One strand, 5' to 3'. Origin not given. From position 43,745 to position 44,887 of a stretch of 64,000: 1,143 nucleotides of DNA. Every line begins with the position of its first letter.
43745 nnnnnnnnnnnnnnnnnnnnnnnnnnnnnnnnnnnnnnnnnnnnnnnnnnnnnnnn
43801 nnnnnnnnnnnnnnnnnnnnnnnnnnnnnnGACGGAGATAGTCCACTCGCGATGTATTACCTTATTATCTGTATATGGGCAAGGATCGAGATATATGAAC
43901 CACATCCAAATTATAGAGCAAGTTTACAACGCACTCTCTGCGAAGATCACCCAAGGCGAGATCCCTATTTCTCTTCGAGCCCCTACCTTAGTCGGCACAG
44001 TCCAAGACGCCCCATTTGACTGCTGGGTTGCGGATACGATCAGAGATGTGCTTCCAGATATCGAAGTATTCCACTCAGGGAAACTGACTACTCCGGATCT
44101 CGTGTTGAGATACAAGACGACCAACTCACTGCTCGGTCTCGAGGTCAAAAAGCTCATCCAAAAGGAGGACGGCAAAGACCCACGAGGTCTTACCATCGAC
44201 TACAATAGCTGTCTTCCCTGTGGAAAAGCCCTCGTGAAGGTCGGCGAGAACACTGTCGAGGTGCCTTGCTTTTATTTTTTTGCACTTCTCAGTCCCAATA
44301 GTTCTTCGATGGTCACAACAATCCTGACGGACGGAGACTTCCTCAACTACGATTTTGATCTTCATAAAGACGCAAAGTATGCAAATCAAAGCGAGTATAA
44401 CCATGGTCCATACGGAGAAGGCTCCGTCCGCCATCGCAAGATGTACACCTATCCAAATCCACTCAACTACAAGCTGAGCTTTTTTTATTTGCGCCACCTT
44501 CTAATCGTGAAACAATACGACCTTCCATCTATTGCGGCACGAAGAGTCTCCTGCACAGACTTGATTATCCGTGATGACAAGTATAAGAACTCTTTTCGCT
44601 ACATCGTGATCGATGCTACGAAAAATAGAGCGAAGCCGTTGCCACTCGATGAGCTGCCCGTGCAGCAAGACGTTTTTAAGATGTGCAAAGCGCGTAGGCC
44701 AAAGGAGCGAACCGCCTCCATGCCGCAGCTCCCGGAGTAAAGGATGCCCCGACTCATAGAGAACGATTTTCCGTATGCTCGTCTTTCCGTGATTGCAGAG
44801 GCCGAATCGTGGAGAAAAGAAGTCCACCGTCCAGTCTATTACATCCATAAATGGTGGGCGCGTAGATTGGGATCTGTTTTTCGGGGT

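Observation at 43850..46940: AT-richer two-gene islet: PD-(D/E)XK nuclease-like gene + DUF1156-type methyltransferase (compact R-M-like defence candidate)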

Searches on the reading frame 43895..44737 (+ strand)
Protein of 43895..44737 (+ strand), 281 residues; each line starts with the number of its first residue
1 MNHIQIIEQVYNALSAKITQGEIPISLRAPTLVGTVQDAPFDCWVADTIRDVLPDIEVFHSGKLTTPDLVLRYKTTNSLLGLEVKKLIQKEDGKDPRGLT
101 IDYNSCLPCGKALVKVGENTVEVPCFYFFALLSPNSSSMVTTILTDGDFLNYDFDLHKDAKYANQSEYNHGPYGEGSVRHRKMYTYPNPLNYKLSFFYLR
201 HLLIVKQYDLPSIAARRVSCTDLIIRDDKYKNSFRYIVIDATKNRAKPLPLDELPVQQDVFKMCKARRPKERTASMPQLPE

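Call 3: search_protein_families(library=pfam, proteins=[window:43895-44737:+], max_evalue=1)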
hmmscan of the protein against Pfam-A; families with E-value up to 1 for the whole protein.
window:43895-44737:+ (281 aa): 0 families

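Call 4: search_protein_families(library=padloc, proteins=[window:43895-44737:+], max_evalue=1)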
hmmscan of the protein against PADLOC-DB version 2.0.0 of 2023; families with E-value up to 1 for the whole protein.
window:43895-44737:+ (281 aa): 0 families

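Call 5: search_protein_families(library=ncbifam, proteins=[window:43895-44737:+], max_evalue=1)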
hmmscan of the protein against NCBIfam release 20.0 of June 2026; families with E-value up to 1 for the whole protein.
window:43895-44737:+ (281 aa): 0 families

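Call 6: find_homologous_proteins(query=window:43895-44737:+, max_evalue=0.001)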
Query window:43895-44737:+ (281 aa): 704 proteins with E <= 0.001 among 1052 candidates; the best 120 are listed.
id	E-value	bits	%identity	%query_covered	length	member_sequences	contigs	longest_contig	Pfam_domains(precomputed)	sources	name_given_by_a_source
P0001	4.9e-182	621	96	100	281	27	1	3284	-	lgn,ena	-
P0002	1.3e-181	620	96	100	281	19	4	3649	-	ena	-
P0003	5.2e-181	618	96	100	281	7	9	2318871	-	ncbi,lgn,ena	-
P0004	2.5e-180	616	96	100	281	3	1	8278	-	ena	-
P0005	1.2e-162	558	86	100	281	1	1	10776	-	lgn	-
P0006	2.0e-162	557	84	100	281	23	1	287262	-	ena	-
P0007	9.1e-161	552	85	100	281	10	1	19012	-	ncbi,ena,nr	ncbi:MAG: hypothetical protein OXN90_13630 [Gemmatimonadota bacterium]|nr:hypothetical protein [Gemm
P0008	1.2e-159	548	85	100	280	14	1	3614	-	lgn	-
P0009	1.8e-158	544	84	100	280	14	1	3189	-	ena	-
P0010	4.5e-152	523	78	100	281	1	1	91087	-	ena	-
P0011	5.3e-151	520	78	100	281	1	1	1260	-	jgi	-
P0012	2.5e-149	514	77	100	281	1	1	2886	-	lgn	-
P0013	4.6e-146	503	76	100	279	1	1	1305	-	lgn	-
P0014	5.9e-146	503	75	100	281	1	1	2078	-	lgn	-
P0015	2.6e-142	491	74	100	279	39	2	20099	-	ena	-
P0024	7.8e-137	473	72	100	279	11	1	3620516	-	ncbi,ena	-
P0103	1.4e-103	364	58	99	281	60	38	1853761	-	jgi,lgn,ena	-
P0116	5.8e-102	359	56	100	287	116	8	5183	-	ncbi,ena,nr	ncbi:MAG: hypothetical protein IKH15_06115 [Bacteroidales bacterium]|nr:hypothetical protein [Bacter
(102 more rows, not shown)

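Call 8: search_solved_structures(query=window:43895-44737:+, max_evalue=10)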
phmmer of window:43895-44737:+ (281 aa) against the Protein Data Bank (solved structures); distinct sequences matched with E-value up to 10: 0.

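Call 10: find_encoding_contigs(protein=P0116, flank=8000, max_places=4)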
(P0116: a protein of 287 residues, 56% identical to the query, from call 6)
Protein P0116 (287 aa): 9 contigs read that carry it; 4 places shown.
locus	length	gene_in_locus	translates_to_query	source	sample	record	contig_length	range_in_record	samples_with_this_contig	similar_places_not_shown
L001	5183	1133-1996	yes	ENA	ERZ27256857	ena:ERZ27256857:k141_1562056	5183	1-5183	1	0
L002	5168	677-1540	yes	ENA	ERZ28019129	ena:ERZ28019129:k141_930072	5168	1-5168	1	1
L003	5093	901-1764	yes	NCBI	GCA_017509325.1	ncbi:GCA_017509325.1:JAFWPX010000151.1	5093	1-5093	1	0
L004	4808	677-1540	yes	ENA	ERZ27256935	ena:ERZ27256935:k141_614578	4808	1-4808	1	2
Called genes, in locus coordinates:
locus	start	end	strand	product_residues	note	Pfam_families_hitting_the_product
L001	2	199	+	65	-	?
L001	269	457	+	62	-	-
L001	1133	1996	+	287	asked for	-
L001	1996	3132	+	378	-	PF00145:DNA_methylase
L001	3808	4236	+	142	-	PF14902:DUF4494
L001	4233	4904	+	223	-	PF01168:Ala_racemase_N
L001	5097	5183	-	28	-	?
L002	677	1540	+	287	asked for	-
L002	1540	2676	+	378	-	PF00145:DNA_methylase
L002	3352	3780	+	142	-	PF14902:DUF4494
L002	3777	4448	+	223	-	PF01168:Ala_racemase_N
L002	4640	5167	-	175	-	?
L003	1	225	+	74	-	?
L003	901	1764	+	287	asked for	-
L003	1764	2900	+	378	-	PF00145:DNA_methylase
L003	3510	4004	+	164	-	PF14902:DUF4494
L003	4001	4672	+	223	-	PF01168:Ala_racemase_N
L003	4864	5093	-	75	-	?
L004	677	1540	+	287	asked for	-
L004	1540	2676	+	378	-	PF00145:DNA_methylase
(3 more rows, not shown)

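Call 11: find_encoding_contigs(protein=P0103, flank=8000, max_places=4)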
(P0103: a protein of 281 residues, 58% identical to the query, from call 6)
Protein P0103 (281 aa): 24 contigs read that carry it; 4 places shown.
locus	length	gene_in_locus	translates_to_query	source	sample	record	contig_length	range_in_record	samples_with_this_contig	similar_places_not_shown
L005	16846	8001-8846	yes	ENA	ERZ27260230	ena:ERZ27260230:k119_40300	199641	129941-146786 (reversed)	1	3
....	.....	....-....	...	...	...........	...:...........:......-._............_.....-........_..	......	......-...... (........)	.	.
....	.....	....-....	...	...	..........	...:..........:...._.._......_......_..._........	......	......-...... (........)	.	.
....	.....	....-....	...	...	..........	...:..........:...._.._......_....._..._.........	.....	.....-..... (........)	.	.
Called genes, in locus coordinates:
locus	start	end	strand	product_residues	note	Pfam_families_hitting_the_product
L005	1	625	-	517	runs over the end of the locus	PF01039:Carboxyl_trans, PF03255:ACCA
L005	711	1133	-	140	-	PF00903:Glyoxalase, PF13669:Glyoxalase_4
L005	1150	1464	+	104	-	-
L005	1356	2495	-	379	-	PF03315:SDH_beta, PF03313:SDH_alpha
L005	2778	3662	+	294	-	PF00691:OmpA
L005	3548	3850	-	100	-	-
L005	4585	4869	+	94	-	PF12964:DUF3853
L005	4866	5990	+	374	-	PF13481:AAA_25 (weak)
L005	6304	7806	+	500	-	PF01076:Mob_Pre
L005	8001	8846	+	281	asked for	-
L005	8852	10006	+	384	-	PF00145:DNA_methylase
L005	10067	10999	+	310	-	PF08867:FRG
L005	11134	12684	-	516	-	PF17293:Arm-DNA-bind_5, PF13102:Phage_int_SAM_5, PF00589:Phage_integrase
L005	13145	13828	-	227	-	PF00072:Response_reg, PF00486:Trans_reg_C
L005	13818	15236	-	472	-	PF00512:HisKA, PF02518:HATPase_c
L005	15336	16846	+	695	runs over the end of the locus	PF14905:OMP_b-brl_3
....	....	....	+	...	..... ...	-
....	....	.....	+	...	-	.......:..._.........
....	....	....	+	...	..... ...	-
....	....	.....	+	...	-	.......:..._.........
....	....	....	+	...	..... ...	-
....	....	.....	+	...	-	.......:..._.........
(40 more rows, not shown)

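Call 13: search_dna_similar(query=window:43895-44737:+, collection=plasmids, mode=protein, max_rows=20)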
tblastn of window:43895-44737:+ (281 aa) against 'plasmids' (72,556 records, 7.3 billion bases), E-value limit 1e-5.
No match.

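Call 14: search_dna_similar(query=window:43895-44737:+, collection=phages, mode=protein, max_rows=20)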
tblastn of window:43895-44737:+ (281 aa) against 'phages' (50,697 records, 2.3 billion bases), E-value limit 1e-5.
No match.

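Call 18: find_encoding_contigs(protein=P0024, flank=8000, max_places=3)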
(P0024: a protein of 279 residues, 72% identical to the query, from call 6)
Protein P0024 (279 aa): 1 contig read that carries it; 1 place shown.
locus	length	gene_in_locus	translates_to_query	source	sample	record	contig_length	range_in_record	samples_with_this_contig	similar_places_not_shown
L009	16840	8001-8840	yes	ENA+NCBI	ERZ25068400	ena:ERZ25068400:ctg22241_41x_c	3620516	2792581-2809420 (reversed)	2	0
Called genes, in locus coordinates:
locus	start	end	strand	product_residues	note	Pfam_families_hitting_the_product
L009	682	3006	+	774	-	PF17764:PriA_3primeBD, PF04851:ResIII, PF00270:DEAD, PF00271:Helicase_C (faint), PF18319:Zn_ribbon_PriA, PF18074:PriA_C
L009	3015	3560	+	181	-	PF01327:Pep_deformylase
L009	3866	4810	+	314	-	PF00551:Formyl_trans_N, PF02911:Formyl_trans_C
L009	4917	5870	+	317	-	PF04199:Cyclase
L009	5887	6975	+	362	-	-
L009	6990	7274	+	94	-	PF24696:UGSC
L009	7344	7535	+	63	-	PF24696:UGSC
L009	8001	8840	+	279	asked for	-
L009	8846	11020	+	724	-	PF01555:N6_N4_Mtase (faint)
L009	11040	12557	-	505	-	PF01425:Amidase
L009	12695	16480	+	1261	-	PF13401:AAA_22 (faint), PF13245:AAA_19, PF13604:AAA_30, PF13086:AAA_11 (weak), PF01443:Viral_helicase1, PF13538:UvrD_C_2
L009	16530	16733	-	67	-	-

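Call 19: find_encoding_contigs(protein=P0003, flank=10000, max_places=6)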
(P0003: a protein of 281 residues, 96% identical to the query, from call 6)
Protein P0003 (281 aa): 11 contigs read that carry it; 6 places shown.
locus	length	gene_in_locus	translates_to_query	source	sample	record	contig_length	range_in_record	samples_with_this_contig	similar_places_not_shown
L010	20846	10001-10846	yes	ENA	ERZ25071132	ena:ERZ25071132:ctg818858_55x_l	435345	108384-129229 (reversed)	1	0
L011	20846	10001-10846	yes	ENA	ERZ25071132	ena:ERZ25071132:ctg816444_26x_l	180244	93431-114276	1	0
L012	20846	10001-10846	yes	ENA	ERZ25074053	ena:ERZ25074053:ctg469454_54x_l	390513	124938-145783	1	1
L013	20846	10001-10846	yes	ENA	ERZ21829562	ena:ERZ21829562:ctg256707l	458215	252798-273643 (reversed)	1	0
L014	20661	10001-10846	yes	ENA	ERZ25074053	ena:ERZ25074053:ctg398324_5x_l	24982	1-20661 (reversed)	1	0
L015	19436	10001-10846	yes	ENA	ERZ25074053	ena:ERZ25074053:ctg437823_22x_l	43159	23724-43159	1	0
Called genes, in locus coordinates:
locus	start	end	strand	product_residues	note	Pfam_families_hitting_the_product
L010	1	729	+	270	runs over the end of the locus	PF13432:TPR_16 (faint), PF13176:TPR_7 (faint), PF13424:TPR_12 (weak), PF24885:TPR_NPHP3, PF13424:TPR_12, PF14559:TPR_19 (weak), PF00515:TPR_1 (weak), PF07719:TPR_2 (weak), +4 more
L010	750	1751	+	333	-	PF02615:Ldh_2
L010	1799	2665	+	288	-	PF13292:DXP_synthase_N, PF00456:Transketolase_N, PF02775:TPP_enzyme_C (weak), PF00676:E1_dh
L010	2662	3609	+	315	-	PF02779:Transket_pyr, PF02780:Transketolase_C, PF22613:Transketolase_C_1 (weak)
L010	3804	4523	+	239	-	PF24481:CT398_CC, PF02591:Zn_ribbon_9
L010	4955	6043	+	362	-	-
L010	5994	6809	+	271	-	PF00215:OMPdecase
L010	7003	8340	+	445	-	PF00202:Aminotran_3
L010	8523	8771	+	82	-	-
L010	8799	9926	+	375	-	PF07995:GSDH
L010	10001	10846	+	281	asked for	-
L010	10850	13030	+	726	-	PF01555:N6_N4_Mtase (weak)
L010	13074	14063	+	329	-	PF00248:Aldo_ket_red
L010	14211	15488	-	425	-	-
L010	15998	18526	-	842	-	PF03160:Calx-beta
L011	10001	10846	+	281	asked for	-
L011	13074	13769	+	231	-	PF00248:Aldo_ket_red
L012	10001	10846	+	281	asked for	-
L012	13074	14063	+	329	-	PF00248:Aldo_ket_red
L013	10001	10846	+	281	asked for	-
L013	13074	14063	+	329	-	PF00248:Aldo_ket_red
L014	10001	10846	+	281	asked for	-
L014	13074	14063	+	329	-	PF00248:Aldo_ket_red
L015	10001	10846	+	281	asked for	-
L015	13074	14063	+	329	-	PF00248:Aldo_ket_red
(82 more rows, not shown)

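Call 21: find_related_loci(query=A1, collection=genome_contigs, flank=6000)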
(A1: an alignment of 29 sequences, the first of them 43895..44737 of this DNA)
Query A1 (281 aa) in genome_contigs; peptide patterns used: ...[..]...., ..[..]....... (x = any residue, [..] = any of these).
109 stretches matched a pattern; 97 encode a relative of the query (tblastn E <= 1e-3); the best 80 are kept; 80 distinct loci.
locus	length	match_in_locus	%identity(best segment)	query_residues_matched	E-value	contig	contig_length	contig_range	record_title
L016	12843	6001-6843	92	1-281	6e-180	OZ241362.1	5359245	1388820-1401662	MAG: Candidatus Latescibacterota bacterium isolate 7df831f4-54e1-479f-8521-a5e6456f6651 genome assembly, chromosome: 1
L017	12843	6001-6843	90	1-281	1e-175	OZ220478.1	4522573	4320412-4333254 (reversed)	MAG: Candidatus Latescibacterota bacterium isolate 1cf545fa-d59a-4aa3-98d5-019dd537838a genome assembly, chromosome: 1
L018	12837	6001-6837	85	1-281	8e-167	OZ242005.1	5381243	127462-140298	MAG: Candidatus Latescibacterota bacterium isolate 4361563e-baaa-404a-b280-629f4181b36f genome assembly, chromosome: 1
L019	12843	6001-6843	85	1-281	2e-164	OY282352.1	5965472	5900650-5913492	MAG: uncultured Latescibacteria bacterium genome assembly, chromosome: 1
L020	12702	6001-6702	96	1-234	1e-152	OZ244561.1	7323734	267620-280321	MAG: Candidatus Latescibacterota bacterium isolate 14245923-b953-489b-b549-9f362580a9e9 genome assembly, chromosome: 1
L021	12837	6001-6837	75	1-281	5e-150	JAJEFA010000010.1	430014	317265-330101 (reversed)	MAG: Candidatus Binatia bacterium isolate p16x34bins.64 k141_830595, whole genome shotgun sequence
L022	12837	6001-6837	75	1-281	3e-149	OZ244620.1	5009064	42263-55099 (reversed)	MAG: uncultured Candidatus Binatia bacterium isolate a6e05b1d-2203-4d92-b789-b8e4a46226c9 genome assembly, chromosome: 1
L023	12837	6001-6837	74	1-281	4e-147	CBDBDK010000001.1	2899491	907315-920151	MAG: uncultured Candidatus Binatia bacterium isolate 2c216906-a703-41c5-82d5-ef5894461506 genome assembly, contig: conti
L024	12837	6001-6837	74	1-281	6e-147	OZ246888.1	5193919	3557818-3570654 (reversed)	MAG: Candidatus Binatia bacterium isolate 6b508bb3-31ce-4f4f-8d88-ad7b0e8f6706 genome assembly, chromosome: 1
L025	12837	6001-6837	73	1-281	3e-146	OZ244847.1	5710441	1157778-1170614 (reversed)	MAG: Candidatus Latescibacterota bacterium isolate 8a2eb0e1-25ad-4382-8bb9-52b38a0e126b genome assembly, chromosome: 1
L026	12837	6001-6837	73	1-281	9e-146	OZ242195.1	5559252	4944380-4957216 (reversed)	MAG: Candidatus Latescibacterota bacterium isolate a57e98d2-c2a9-4833-8eaa-f85fbefd33d8 genome assembly, chromosome: 1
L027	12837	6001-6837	73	1-281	5e-144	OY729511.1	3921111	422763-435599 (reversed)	MAG: Candidatus Binatia bacterium isolate 9e32f69c-91e7-4ea3-9a30-d9bf58b5a9ec genome assembly, chromosome: 1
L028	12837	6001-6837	72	1-281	2e-143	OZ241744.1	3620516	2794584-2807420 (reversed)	MAG: uncultured Candidatus Binatia bacterium isolate 1a802767-3803-4637-ab5b-ce8b9f0f9348 genome assembly, chromosome: 1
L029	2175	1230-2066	70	1-281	3e-153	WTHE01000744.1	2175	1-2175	MAG: Candidatus Binatota bacterium isolate CO36406bin_19 NODE_18244_length_2175_cov_6.240094, whole genome shotgun seque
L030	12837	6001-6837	75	1-281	3e-142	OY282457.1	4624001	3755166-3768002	MAG: uncultured Candidatus Binatia bacterium genome assembly, chromosome: 1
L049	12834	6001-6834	57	1-280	3e-106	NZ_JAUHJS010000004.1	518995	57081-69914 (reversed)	Shiella aurantiaca strain LB-30 LB-30_scaffold4, whole genome shotgun sequence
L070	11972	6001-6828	56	2-281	2e-101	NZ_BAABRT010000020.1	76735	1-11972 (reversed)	Microbulbifer aestuariivivens strain NBRC 112533 112533_is_20, whole genome shotgun sequence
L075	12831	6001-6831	56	1-280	1e-100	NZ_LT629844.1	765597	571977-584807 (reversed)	Prevotellamassilia timonensis strain Marseille-P2831T, whole genome shotgun sequence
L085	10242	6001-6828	55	2-281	3e-99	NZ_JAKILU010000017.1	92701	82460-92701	Shewanella glacialipiscicola strain LMG 23744 contig00017, whole genome shotgun sequence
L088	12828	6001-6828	56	2-281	2e-101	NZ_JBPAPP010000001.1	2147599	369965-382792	Halopseudomonas pachastrellae strain T53 ctg00001, whole genome shotgun sequence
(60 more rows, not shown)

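Call 23: predict_structure(alignment_id=A1)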
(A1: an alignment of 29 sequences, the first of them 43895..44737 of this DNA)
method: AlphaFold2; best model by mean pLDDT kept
length: 281 residues; sequences in the alignment: 29
mean_pLDDT: 76.6   pTM: 0.81
mean pLDDT of the five models: 76.6, 76.4, 75.7, 69.4, 56.4
residues with pLDDT >= 90: 94; 70-90: 102; 50-70: 43; < 50: 42
segments of 3 or more residues with pLDDT < 50: 31-38, 104-106, 163-183, 272-281
pLDDT, mean of each block of 10 residues (from residue 1): 92 94 80 49 91 94 74 93 87 74 57 79 89 90 90 54 46 36 66 89 93 75 86 90 78 90 72 40 41
secondary structure, 60 per line:
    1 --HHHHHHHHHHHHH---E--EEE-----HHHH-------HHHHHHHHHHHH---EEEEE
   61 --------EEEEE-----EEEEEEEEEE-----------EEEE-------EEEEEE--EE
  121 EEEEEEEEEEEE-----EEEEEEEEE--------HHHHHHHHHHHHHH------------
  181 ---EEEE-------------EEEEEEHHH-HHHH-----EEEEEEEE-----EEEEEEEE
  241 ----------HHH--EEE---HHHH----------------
elements in order: H3-15 E22-24 H30-33 H41-52 E56-60 E69-73 E79-88 E100-103 E111-116 E119-132 E138-146 H155-168 E184-187 E201-206 H211-214 E220-227 E233-240 E256-258 H262-265

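Call 25: search_protein_representatives(protein=window:43895-44737:+)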
Query: 281 residues. Proteins with E-value up to 0.001 (for the whole library): 142; up to 1e-10: 72; up to 1e-30: 15. The best 142 are listed.
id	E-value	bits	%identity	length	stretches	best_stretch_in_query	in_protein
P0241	4.1e-99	347.7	55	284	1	2-280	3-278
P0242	1.6e-72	260.5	45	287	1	1-280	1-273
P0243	2.8e-72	259.7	63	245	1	2-181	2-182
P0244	9.3e-66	238.3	43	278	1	1-278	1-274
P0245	3.0e-61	223.5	64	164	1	1-148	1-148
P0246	2.9e-57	210.5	42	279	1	1-280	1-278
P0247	1.8e-56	207.8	63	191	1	99-244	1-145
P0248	1.3e-55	205.0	45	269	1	20-279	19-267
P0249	2.0e-51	191.3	90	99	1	183-280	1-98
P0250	9.6e-50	185.8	61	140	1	146-280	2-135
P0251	2.0e-43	165.0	56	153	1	129-280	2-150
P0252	1.5e-41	158.9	49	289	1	34-212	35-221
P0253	9.8e-37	143.1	57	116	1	113-227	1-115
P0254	1.5e-35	139.2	58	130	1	166-279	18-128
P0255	2.7e-33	131.8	64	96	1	183-279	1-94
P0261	2.1e-26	109.2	33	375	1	26-206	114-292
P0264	1.8e-20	89.8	40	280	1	23-193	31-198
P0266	2.2e-17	79.6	38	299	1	35-191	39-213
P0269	1.2e-16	77.2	40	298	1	29-192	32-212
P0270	2.2e-16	76.4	37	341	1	52-193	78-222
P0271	2.7e-16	76.1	31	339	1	19-261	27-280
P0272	3.0e-16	75.9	31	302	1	6-197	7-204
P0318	3.4e-10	56.1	34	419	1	40-191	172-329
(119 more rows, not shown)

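Call 26: search_protein_families(library=pfam, proteins=[P0242, P0244, P0246, P0261, P0264, P0266, P0270, P0271, P0272, P0318], max_evalue=0.1)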
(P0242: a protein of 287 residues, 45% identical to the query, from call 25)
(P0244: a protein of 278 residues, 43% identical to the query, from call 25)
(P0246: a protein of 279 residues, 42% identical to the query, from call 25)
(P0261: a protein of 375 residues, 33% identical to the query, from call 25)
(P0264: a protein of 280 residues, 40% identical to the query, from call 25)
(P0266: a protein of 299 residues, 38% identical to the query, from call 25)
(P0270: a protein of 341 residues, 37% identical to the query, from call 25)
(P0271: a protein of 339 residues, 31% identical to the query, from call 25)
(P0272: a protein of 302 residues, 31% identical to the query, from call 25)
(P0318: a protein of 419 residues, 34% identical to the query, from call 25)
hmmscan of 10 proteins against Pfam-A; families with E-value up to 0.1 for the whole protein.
P0242 (287 aa): 0 families

P0244 (278 aa): 0 families

P0246 (279 aa): 0 families

P0261 (375 aa): 0 families

P0264 (280 aa): 0 families

P0266 (299 aa): 0 families

P0270 (341 aa): 1 family
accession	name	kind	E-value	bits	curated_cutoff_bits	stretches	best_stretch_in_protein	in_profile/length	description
PF05655.16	AvrD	-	0.055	13.3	25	0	78-120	69-111/331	Pseudomonas avirulence D protein (AvrD)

P0271 (339 aa): 0 families

P0272 (302 aa): 0 families

P0318 (419 aa): 0 families
